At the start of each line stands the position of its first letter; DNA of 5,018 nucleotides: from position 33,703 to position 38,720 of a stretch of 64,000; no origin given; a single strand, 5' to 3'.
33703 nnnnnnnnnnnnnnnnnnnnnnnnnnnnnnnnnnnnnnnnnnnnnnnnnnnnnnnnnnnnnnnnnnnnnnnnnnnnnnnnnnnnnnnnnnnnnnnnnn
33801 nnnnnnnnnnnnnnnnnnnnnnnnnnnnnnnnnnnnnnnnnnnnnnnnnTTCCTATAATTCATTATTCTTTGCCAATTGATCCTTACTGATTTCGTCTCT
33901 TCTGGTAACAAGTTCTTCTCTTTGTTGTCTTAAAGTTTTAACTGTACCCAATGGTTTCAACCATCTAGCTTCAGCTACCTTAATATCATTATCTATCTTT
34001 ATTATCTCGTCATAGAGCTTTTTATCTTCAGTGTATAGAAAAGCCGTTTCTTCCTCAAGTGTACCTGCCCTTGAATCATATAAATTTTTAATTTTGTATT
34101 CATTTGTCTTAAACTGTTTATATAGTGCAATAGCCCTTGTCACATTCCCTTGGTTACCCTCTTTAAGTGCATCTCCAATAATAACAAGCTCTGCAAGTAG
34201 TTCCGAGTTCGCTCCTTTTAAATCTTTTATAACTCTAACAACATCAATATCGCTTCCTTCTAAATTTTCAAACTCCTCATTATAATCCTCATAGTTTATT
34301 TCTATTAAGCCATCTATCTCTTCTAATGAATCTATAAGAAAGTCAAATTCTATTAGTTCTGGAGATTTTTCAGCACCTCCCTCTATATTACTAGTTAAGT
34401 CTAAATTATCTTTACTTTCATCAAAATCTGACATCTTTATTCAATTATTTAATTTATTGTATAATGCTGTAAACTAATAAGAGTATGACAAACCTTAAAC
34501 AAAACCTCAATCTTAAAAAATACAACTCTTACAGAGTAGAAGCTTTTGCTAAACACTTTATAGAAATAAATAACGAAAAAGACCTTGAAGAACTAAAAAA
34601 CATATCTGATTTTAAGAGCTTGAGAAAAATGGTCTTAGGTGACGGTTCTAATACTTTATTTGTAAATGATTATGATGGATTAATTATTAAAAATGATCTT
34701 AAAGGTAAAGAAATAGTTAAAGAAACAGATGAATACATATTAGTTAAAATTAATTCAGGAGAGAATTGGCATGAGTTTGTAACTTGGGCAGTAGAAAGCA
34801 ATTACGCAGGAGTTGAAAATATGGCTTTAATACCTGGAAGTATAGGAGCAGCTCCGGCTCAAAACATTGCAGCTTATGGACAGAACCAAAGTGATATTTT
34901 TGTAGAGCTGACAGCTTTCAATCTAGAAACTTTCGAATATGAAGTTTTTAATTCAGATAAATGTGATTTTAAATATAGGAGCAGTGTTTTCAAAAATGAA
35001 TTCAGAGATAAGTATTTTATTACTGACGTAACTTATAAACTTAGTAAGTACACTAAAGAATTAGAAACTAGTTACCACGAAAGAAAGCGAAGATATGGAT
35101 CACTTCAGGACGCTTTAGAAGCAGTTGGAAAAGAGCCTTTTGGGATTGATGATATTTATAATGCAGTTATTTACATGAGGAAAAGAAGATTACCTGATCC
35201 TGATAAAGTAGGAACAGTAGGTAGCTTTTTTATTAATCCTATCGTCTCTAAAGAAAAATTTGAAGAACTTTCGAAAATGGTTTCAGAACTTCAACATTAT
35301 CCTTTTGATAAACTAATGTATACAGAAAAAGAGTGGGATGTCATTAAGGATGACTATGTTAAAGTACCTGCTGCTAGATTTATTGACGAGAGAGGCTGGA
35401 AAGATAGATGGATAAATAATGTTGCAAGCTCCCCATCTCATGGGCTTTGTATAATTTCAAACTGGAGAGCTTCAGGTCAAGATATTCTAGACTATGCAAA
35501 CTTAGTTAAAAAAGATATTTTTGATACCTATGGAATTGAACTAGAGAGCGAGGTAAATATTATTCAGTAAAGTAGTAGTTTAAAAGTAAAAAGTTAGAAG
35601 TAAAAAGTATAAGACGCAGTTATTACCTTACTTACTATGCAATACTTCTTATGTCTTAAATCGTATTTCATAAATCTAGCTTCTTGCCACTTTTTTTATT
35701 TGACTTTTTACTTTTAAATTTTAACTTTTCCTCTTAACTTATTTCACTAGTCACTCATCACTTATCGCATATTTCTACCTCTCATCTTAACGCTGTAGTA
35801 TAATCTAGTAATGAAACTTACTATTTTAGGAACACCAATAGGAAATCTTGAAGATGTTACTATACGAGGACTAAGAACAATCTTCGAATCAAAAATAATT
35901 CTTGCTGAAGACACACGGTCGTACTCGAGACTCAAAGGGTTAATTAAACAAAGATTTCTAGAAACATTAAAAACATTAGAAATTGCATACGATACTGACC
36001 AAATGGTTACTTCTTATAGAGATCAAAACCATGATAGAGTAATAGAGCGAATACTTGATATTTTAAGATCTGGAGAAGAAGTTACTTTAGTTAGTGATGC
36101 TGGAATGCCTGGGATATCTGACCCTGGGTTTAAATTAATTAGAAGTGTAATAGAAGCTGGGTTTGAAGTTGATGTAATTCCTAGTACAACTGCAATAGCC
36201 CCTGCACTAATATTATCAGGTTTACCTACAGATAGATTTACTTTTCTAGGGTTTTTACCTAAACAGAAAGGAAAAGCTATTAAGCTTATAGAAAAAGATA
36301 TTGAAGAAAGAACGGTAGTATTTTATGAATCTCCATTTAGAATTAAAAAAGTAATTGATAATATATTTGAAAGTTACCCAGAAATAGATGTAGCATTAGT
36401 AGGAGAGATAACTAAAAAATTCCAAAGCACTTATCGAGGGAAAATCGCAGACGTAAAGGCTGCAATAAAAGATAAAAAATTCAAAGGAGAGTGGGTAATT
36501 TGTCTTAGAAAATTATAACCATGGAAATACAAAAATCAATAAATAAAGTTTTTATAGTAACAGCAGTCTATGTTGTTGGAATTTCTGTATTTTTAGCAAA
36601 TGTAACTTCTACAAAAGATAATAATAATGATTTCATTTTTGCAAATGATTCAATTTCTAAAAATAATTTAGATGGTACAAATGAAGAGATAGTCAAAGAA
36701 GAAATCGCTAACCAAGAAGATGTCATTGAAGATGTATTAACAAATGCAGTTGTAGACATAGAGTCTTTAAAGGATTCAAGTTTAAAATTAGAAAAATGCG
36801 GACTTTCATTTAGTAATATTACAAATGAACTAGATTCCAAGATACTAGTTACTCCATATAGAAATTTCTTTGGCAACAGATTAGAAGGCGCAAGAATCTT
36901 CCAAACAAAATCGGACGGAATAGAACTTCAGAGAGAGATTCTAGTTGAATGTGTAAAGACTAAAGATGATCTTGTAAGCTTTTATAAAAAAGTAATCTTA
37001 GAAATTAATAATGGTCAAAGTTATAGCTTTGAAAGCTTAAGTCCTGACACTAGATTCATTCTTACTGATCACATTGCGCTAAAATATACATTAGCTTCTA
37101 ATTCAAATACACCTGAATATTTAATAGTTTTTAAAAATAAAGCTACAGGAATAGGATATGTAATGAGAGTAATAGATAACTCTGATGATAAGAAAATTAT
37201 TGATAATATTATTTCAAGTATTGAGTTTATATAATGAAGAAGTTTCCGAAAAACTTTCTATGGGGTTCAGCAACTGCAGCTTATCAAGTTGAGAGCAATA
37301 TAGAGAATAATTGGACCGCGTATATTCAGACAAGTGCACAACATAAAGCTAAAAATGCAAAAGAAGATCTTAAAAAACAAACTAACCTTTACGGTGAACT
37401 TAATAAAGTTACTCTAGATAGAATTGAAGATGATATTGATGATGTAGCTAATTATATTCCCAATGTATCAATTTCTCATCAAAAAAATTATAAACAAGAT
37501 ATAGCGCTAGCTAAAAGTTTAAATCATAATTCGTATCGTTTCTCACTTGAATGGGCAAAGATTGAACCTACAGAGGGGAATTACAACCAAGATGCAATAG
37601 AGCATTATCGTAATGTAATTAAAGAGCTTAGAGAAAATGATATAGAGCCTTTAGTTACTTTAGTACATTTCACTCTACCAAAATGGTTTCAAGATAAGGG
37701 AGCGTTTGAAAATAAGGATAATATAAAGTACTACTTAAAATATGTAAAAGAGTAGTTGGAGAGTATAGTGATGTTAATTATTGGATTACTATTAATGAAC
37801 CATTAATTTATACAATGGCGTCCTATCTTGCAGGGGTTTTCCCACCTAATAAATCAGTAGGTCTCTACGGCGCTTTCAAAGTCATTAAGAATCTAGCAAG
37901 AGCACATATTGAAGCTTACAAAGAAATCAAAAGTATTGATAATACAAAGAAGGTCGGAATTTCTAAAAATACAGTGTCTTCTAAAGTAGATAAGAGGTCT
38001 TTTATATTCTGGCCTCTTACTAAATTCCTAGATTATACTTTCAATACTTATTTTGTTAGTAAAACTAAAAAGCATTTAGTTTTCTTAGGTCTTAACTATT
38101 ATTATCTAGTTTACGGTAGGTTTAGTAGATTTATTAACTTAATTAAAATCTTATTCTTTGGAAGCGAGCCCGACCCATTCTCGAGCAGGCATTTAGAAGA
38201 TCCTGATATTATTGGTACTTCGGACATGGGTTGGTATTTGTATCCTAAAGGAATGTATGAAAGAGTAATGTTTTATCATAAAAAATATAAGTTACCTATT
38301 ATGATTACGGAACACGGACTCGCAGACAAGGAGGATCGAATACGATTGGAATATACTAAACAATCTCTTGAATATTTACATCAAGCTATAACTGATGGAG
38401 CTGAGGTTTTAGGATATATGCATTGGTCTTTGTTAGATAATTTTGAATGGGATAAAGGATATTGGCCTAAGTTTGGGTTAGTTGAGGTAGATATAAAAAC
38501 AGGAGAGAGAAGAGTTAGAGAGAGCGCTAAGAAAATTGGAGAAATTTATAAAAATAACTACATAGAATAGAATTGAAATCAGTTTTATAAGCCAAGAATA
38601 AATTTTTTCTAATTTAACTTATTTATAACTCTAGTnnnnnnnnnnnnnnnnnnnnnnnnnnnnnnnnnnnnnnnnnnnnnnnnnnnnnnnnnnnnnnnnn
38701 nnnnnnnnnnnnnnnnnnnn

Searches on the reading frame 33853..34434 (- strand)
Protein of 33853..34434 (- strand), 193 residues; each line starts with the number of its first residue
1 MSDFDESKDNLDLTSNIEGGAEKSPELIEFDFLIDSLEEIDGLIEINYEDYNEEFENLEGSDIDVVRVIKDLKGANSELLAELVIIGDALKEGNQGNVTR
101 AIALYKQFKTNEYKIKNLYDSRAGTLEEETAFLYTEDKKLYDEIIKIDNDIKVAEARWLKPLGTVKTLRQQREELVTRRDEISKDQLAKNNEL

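Call 3: search_protein_families(library=pfam, proteins=[window:33853-34434:-], max_evalue=1)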
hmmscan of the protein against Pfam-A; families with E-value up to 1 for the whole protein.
window:33853-34434:- (193 aa): 2 families
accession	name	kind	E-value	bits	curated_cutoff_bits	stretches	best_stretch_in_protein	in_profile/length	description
PF24423.1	OVT1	-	0.038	14.8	30.9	1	106-185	15-93/100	Major antigen, helical domain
PF05841.16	Apc15p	-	0.056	14.7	25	1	157-174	105-122/129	Apc15p protein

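Call 4: search_protein_families(library=ncbifam, proteins=[window:33853-34434:-], max_evalue=1)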
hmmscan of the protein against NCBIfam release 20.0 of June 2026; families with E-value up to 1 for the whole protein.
window:33853-34434:- (193 aa): 2 families
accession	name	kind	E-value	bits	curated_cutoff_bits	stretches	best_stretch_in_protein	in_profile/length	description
NF003990.0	PRK05472.1-4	equivalog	0.045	13.3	233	1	95-126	92-123/214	redox-sensing transcriptional repressor Rex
NF047706.1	LIC12611_phage_tail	subfamily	0.046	12.4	480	1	39-152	5-122/628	LIC12611 family phage tail protein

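Call 5: search_protein_families(library=padloc, proteins=[window:33853-34434:-], max_evalue=1)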
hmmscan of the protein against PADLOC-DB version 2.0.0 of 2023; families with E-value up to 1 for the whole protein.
window:33853-34434:- (193 aa): 0 families

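Call 6: search_protein_families(library=phrogs, proteins=[window:33853-34434:-], max_evalue=1)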
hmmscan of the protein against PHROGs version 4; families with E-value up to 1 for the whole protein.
window:33853-34434:- (193 aa): 1 family
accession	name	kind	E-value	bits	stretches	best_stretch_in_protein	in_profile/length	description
phrog_20711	-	unknown function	0.19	12.9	1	89-144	11-64/82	-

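Call 74: find_encoding_contigs(protein=window:33853-34434:-, flank=10000, max_places=6)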
Protein window:33853-34434:- (193 aa): 1 contig read that carries it; 1 place shown.
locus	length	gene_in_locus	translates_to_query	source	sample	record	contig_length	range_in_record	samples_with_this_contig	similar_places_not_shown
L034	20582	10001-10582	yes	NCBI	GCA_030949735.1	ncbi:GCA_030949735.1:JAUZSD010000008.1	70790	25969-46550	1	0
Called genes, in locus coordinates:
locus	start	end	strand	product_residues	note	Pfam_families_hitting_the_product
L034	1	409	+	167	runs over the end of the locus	PF01078:Mg_chelatase, PF00493:MCM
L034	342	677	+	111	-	PF13335:Mg_chelatase_C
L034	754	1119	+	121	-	PF05635:23S_rRNA_IVP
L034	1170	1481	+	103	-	PF05973:Gp49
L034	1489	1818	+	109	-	PF12844:HTH_19 (faint), PF13744:HTH_37, PF13560:HTH_31, PF01381:HTH_3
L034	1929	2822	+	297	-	-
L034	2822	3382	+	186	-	PF01928:CYTH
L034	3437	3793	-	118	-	-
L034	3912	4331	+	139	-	-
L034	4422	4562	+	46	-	-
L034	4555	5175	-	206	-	PF02834:LigT_PEase (faint), PF13563:2_5_RNA_ligase2 (faint)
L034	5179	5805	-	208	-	PF01928:CYTH (weak)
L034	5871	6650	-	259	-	PF00232:Glyco_hydro_1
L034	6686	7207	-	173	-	PF00232:Glyco_hydro_1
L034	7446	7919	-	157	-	-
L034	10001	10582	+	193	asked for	-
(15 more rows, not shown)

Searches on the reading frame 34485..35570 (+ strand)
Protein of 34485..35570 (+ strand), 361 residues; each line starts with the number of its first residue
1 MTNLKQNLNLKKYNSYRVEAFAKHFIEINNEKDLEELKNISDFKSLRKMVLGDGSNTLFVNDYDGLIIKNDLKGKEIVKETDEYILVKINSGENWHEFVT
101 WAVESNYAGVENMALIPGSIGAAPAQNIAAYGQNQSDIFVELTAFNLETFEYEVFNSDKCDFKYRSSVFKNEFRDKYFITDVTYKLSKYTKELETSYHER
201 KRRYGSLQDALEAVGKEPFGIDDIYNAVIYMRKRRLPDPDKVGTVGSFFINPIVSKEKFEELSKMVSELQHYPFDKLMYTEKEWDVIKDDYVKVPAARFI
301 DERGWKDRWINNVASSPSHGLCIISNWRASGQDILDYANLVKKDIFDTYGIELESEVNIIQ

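Call 3: search_protein_families(library=pfam, proteins=[window:34485-35570:+], max_evalue=1)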
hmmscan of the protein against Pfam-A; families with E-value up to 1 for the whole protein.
window:34485-35570:+ (361 aa): 3 families
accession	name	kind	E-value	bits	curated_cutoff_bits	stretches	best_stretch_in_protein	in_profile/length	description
PF02873.21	MurB_C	-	6.1e-17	62.1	27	1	224-360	2-99/99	UDP-N-acetylenolpyruvoylglucosamine reductase, C-terminal domain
PF01565.28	FAD_binding_4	-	8.9e-14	51.8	26.4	1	23-144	2-128/139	FAD binding domain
PF19246.4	DUF5894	-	0.05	13.6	25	1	80-107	11-38/57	Family of unknown function (DUF5894)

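Call 4: search_protein_families(library=ncbifam, proteins=[window:34485-35570:+], max_evalue=1)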
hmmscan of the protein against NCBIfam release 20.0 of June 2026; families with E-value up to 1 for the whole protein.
window:34485-35570:+ (361 aa): 7 families
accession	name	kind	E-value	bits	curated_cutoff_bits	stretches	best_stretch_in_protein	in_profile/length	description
NF000755.0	PRK00046.1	equivalog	1.5e-99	332.9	277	1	3-360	3-335/343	UDP-N-acetylmuramate dehydrogenase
TIGR00179.1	murB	equivalog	4.4e-55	187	144.5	1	10-360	1-289/290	UDP-N-acetylmuramate dehydrogenase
NF010478.0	PRK13903.1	equivalog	4.5e-52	177.1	231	1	4-358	15-356/362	UDP-N-acetylmuramate dehydrogenase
NF010480.0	PRK13905.1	equivalog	7.3e-34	117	259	2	3-192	15-198/303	UDP-N-acetylmuramate dehydrogenase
NF010479.0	PRK13904.1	equivalog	1.2e-14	54.4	273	2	26-186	14-163/258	UDP-N-acetylmuramate dehydrogenase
NF011242.0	PRK14648.1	equivalog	1.9e-09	37.2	426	2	5-141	13-151/354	UDP-N-acetylmuramate dehydrogenase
NF011245.0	PRK14651.1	equivalog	1.3e-06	27.8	224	2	48-192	40-173/273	UDP-N-acetylmuramate dehydrogenase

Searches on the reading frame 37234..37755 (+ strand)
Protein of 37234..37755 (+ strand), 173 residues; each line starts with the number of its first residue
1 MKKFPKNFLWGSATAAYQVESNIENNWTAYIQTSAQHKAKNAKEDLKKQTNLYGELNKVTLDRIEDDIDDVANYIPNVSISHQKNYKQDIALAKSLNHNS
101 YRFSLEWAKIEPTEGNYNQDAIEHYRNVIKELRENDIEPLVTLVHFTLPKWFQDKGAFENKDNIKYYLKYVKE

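Call 41: search_protein_families(library=pfam, proteins=[window:37234-37755:+], max_evalue=0.001)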
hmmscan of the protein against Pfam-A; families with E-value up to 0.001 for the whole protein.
window:37234-37755:+ (173 aa): 2 families
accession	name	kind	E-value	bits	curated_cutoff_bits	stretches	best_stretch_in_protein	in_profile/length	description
PF00232.24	Glyco_hydro_1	-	1.1e-31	110.3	22.6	1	2-172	3-147/453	Glycosyl hydrolase family 1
PF02449.21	Glyco_hydro_42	-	7.6e-05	22.7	21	1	82-155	8-79/376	Beta-galactosidase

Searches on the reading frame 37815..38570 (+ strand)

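Call 84: search_protein_families(library=pfam, proteins=[window:37815-38570:+], max_evalue=0.001)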
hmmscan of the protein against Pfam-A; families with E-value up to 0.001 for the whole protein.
window:37815-38570:+ (251 aa): 1 family
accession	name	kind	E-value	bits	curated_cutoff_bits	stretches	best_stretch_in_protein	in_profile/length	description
PF00232.24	Glyco_hydro_1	-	9.2e-35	120.4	22.6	1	85-248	284-451/453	Glycosyl hydrolase family 1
